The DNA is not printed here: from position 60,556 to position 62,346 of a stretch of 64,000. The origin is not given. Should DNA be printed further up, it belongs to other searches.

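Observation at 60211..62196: PycB/OadA-like carboxyltransferase stripped of its biotinyl domain, paired with an AccB-type BCCP and carrying an RDAQQC variant of the active-site motif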

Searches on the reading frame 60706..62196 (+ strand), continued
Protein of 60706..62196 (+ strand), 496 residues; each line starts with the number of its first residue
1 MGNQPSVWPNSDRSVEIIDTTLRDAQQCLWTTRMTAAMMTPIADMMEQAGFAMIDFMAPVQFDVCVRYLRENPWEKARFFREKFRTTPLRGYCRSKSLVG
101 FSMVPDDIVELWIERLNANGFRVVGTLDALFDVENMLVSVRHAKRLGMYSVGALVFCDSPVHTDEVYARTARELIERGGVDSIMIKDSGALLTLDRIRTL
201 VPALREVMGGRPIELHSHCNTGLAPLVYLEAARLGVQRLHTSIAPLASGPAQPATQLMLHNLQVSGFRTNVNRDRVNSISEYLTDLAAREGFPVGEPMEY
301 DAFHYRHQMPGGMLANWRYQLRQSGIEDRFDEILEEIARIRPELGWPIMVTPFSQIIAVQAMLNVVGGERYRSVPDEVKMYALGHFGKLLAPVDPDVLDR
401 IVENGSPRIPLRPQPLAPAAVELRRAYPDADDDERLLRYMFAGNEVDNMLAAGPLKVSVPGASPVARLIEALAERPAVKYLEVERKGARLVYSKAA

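Call 39: get_annotated_region(hit=H9, flank=8000)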
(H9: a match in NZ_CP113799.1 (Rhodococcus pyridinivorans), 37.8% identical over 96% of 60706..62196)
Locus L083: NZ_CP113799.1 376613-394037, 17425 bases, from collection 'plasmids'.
description: Rhodococcus pyridinivorans strain P23 plasmid pA, complete sequence
organism: Rhodococcus pyridinivorans (NCBI taxid 103816)
taxonomy: Bacteria; Actinomycetota; Actinomycetes; Mycobacteriales; Nocardiaceae; Rhodococcus; Rhodococcus pyridinivorans
host: -; source: sediment; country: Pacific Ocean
typing (MOB-suite, as given by PLSDB): mobilizable; relaxase MOBP
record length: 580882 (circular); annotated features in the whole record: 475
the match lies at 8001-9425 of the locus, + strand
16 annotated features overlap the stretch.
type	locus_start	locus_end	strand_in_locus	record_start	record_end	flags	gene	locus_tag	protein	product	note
CDS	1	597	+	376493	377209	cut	-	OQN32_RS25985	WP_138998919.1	PEP-utilizing enzyme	GO:0016310 - phosphorylation [Evidence IEA]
CDS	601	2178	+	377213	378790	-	-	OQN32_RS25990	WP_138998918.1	hypothetical protein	-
CDS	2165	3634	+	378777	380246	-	-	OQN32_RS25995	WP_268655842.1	AMP-binding protein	-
CDS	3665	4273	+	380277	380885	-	-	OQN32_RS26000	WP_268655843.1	hypothetical protein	-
CDS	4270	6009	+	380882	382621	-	-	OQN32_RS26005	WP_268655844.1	pyruvate, phosphate dikinase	-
CDS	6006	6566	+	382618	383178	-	-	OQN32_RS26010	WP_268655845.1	biotin/lipoyl-containing protein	-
CDS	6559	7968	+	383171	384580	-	-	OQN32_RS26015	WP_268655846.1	acetyl-CoA carboxylase biotin carboxylase subunit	-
CDS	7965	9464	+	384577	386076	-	-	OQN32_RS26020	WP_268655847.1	carboxyltransferase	-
CDS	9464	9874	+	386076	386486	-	-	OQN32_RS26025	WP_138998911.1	OB-fold domain-containing protein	-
CDS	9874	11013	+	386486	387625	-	-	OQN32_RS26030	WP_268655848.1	thiolase family protein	-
CDS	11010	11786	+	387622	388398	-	-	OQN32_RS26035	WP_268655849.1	tyrosine-protein phosphatase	GO:0006470 - protein dephosphorylation [Evidence IEA]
CDS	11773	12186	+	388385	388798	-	-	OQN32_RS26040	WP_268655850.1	SRPBCC family protein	-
CDS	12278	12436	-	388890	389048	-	-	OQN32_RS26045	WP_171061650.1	hypothetical protein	-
CDS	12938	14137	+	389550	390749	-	-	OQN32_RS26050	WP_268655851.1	acyl-CoA dehydrogenase family protein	-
CDS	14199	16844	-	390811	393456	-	-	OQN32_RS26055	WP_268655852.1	LuxR C-terminal-related transcriptional regulator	GO:0006355 - regulation of DNA-templated transcription [Evidence IEA]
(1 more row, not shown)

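Call 40: get_annotated_region(hit=H1, flank=10000)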
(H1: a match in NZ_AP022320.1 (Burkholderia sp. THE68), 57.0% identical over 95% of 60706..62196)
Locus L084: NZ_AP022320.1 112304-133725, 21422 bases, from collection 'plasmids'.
description: Burkholderia sp. THE68 plasmid BTHE68_p2, complete sequence
organism: Burkholderia sp. THE68 (NCBI taxid 758782)
taxonomy: Bacteria; Pseudomonadota; Betaproteobacteria; Burkholderiales; Burkholderiaceae; Burkholderia; Burkholderia sp. THE68
host: -; source: Togo hemipterus; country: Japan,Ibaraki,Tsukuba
typing (MOB-suite, as given by PLSDB): conjugative; relaxase MOBF; mating-pair formation MPF_T
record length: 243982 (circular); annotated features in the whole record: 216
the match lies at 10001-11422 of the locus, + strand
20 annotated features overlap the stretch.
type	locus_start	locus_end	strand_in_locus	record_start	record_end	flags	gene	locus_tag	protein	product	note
CDS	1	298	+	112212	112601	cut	-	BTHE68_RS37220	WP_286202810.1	dTMP kinase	GO:0006233 - dTDP biosynthetic process [Evidence IEA]; GO:0006235 - dTTP biosynthetic process [Evidence IEA]; ...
CDS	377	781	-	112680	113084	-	-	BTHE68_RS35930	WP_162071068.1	hypothetical protein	-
CDS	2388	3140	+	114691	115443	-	-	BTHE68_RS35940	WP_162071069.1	GntR family transcriptional regulator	-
CDS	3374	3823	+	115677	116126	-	-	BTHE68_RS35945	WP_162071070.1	MerR family transcriptional regulator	GO:0006355 - regulation of DNA-templated transcription [Evidence IEA]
CDS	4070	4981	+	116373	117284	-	-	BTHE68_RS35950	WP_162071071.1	acetoacetate decarboxylase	-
CDS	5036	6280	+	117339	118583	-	-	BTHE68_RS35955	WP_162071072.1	saccharopine dehydrogenase NADP-binding domain-containing protein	-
CDS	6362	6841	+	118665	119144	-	-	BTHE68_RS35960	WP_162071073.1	MerR family transcriptional regulator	GO:0006355 - regulation of DNA-templated transcription [Evidence IEA]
CDS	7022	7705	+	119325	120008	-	-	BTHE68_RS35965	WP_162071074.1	type 1 glutamine amidotransferase domain-containing protein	-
CDS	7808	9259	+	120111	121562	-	-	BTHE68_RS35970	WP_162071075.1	coniferyl aldehyde dehydrogenase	GO:0006081 - cellular aldehyde metabolic process [Evidence IEA]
CDS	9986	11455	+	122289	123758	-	-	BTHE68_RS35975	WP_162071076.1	pyruvate carboxylase subunit B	-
CDS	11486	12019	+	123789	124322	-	accB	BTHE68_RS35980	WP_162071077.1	acetyl-CoA carboxylase biotin carboxyl carrier protein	GO:0006633 - fatty acid biosynthetic process [Evidence IEA]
CDS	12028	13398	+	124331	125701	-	accC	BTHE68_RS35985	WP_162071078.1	acetyl-CoA carboxylase biotin carboxylase subunit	GO:0006633 - fatty acid biosynthetic process [Evidence IEA]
CDS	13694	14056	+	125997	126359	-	-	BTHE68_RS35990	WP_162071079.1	DUF485 domain-containing protein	-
CDS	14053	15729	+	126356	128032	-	-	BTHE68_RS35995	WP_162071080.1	cation acetate symporter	GO:0006847 - plasma membrane acetate transport [Evidence IEA]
CDS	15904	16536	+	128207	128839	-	-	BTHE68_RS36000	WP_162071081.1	carbonic anhydrase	-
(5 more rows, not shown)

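Call 42: search_solved_structures(query=L001:16496-17377:+, max_evalue=0.001)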
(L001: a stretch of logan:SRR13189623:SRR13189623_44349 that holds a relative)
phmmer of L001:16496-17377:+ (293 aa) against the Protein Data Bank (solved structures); distinct sequences matched with E-value up to 0.001: 4.
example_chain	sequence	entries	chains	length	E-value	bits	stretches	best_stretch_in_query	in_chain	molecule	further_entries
3irs_A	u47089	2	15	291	9.5e-45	156.2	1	7-291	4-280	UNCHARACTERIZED PROTEIN BB4693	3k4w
4qs5_A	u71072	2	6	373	2.4e-05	26.8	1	75-161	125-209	Ligw2 Decarboxylase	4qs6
4inf_A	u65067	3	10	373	2.4e-05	26.8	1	75-161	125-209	METAL-DEPENDENT HYDROLASE | 5-Carboxyvanillate Decarboxylase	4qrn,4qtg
3s4t_A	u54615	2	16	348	0.00098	21.5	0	219-291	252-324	Amidohydrolase 2 | Gamma-resorcylate decarboxylase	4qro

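Call 44: search_solved_structures(query=L001:17390-18442:-, max_evalue=0.001)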
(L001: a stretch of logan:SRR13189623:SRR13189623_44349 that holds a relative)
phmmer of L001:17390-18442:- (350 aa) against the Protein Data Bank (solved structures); distinct sequences matched with E-value up to 0.001: 10.
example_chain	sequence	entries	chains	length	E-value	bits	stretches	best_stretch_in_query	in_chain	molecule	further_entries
5mlh_A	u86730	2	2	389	1.1e-46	162.8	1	4-324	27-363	Progesterone 5-beta-reductase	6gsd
5mlm_A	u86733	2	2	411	1.3e-46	162.6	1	4-324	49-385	Progesterone 5-beta-reductase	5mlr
5coa_A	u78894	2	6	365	4.4e-46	160.8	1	5-350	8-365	Iridoid synthase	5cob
5dbf_A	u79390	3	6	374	4.9e-46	160.7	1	5-350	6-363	Iridoid synthase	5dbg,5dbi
2v6f_A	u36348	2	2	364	1e-45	159.7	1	5-320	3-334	PROGESTERONE 5-BETA-REDUCTASE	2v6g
5df1_A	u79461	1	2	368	2.1e-45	158.6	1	5-350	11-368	Iridoid synthase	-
5dcu_A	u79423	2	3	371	2.2e-45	158.6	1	5-350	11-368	Iridoid synthase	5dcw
5dcy_A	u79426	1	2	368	2.5e-45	158.4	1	5-350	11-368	Iridoid synthase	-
6el3_A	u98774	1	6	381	4.2e-45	157.6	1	5-319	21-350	3-oxo-Delta(4,5)-steroid 5-beta-reductase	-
5emh_A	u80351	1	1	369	6e-45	157.1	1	5-350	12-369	Iridoid synthase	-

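Call 51: search_protein_families(library=pfam, proteins=[L013:3257-4561:-, L013:2272-3153:-, L013:168-1259:-, L013:9249-9530:+, L013:16400-17734:+, L013:8451-9143:+, L019:11488-11805:+, L013:11594-12826:+], max_evalue=0.01)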
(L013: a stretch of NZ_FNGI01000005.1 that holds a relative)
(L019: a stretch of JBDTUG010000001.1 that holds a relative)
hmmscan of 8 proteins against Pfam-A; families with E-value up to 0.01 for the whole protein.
L013:3257-4561:- (434 aa): 9 families
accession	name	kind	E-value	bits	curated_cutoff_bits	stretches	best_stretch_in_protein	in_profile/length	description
PF03446.21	NAD_binding_2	-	6.9e-39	133.9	21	1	7-160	2-157/161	NAD binding domain of 6-phosphogluconate dehydrogenase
PF14833.11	NAD_binding_11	-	7.8e-34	117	30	2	166-286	1-121/122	NAD-binding of NADP-dependent 3-hydroxyisobutyrate dehydrogenase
PF02737.24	3HCDH_N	-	3.2e-09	37.4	22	1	7-41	2-36/180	3-hydroxyacyl-CoA dehydrogenase, NAD binding domain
PF02826.25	2-Hacid_dh_C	-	9.3e-09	35.3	25.1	1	5-76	37-109/178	D-isomer specific 2-hydroxyacid dehydrogenase, NAD binding domain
PF03807.23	F420_oxidored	-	2.7e-07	31.6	21.6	1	7-70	2-71/94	NADP oxidoreductase coenzyme F420-dependent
PF02254.24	TrkA_N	-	0.0017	19.1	23.8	1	9-41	3-35/116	TrkA-N domain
PF00670.27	AdoHcyase_NAD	-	0.0039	17.7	27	1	7-69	26-89/162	S-adenosyl-L-homocysteine hydrolase, NAD binding domain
PF01370.27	Epimerase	-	0.0058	16.5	20.9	0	11-36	6-31/240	NAD dependent epimerase/dehydratase family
PF03721.20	UDPG_MGDP_dh_N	-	0.0092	16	27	0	7-41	3-37/187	UDP-glucose/GDP-mannose dehydrogenase family, NAD binding domain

L013:2272-3153:- (293 aa): 3 families
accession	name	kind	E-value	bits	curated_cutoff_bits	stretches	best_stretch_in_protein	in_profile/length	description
PF13701.12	DDE_Tnp_1_4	-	2.3e-24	85.9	34.7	1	87-235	273-413/435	Transposase DDE domain group 1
PF01925.25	TauE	-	0.00012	22.3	32.6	1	5-60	35-92/237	Sulfite exporter TauE/SafE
PF01609.27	DDE_Tnp_1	-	0.00025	21.3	23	1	109-179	139-195/200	Transposase DDE domain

L013:168-1259:- (363 aa): 2 families
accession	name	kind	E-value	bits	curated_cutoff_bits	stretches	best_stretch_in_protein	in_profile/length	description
PF01548.23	DEDD_Tnp_IS110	-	5.3e-20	72.2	29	1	37-175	2-144/155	Transposase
PF02371.22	Transposase_20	-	3.3e-14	53.4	21.3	1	263-340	10-87/87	Transposase IS116/IS110/IS902 family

L013:9249-9530:+ (93 aa): 0 families

L013:16400-17734:+ (444 aa): 3 families
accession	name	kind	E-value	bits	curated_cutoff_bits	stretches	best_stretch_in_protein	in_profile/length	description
PF00108.29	Thiolase_N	-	1.1e-69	235.2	26.4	1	45-312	3-260/260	Thiolase, N-terminal domain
PF02803.24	Thiolase_C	-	2.8e-46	156.6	27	1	319-443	1-123/123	Thiolase, C-terminal domain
PF00109.32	ketoacyl-synt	-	1.2e-06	28.8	20.8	1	128-175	173-221/252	Beta-ketoacyl synthase, N-terminal domain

L013:8451-9143:+ (230 aa): 7 families
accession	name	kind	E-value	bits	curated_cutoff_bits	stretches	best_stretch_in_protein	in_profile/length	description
PF00392.27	GntR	-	1.1e-13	51.1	27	1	21-82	2-64/64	Bacterial regulatory proteins, gntR family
PF07729.17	FCD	-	3.5e-13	50.5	24.3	1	92-215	1-123/125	FCD domain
PF02082.26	Rrf2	-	0.00078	20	30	1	39-102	20-83/132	Iron-dependent Transcriptional regulator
PF13545.12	HTH_Crp_2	-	0.00087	19.6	27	1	24-79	6-58/70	Crp-like helix-turn-helix domain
PF01047.28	MarR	-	0.003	17.8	24.6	0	44-77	21-52/59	MarR family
PF01978.25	TrmB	-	0.0036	17.5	25.6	1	47-93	27-64/68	Sugar-specific transcriptional regulator TrmB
PF01726.22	LexA_DNA_bind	-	0.0049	17.1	23.7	0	20-78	7-62/65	LexA DNA binding domain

L019:11488-11805:+ (105 aa): 1 family
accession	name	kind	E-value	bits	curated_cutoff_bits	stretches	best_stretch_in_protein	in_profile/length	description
PF07045.17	DUF1330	-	0.0005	20.8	23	0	36-80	36-79/94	Domain of unknown function (DUF1330)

L013:11594-12826:+ (410 aa): 1 family
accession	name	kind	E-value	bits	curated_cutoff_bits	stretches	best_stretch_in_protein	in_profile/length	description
PF03480.18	DctP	-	6.9e-26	91.7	23.4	1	79-305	14-234/286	Bacterial extracellular solute-binding protein, family 7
